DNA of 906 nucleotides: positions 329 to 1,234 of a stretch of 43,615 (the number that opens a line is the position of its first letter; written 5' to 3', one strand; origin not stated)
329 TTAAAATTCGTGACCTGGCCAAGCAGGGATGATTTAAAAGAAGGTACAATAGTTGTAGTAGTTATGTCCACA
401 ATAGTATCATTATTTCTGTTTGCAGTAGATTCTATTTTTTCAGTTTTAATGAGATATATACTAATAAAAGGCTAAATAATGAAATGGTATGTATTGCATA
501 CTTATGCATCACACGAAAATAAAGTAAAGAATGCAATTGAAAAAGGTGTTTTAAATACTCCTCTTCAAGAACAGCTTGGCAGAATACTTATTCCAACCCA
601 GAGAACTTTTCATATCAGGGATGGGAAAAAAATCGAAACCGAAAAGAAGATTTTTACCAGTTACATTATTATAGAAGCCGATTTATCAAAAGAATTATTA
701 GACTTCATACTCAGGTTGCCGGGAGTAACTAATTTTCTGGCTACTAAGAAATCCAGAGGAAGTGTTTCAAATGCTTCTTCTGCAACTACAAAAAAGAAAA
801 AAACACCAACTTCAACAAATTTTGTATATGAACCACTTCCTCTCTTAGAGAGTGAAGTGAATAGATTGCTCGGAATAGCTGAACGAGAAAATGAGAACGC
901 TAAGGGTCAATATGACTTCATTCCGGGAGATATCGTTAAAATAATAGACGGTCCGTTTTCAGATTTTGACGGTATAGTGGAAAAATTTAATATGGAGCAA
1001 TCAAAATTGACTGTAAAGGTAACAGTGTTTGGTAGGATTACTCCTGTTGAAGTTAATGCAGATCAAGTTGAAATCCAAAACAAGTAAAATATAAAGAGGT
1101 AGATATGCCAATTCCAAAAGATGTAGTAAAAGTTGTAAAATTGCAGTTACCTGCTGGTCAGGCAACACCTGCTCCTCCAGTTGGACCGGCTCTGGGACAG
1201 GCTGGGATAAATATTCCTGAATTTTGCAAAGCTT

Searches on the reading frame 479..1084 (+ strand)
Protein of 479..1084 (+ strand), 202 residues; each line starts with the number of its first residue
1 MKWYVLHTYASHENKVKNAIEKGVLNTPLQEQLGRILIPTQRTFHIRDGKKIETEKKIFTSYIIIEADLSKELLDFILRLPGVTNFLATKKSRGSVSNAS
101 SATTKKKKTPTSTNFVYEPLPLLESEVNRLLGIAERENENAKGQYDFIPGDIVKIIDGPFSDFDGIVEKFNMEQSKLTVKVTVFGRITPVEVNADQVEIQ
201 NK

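Call 98: search_protein_families(library=padloc, alignment_id=A6, max_evalue=1e-8)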
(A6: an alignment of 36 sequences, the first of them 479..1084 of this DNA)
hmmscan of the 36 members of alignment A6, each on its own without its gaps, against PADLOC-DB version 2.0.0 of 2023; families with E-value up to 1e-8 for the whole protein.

A. member 1, window:479-1084:+ (202 aa): 0 families

B. families by the number of members that match (of 36 scanned): 1 family
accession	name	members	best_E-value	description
PDLC04134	mad2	1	5.1e-22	mads_2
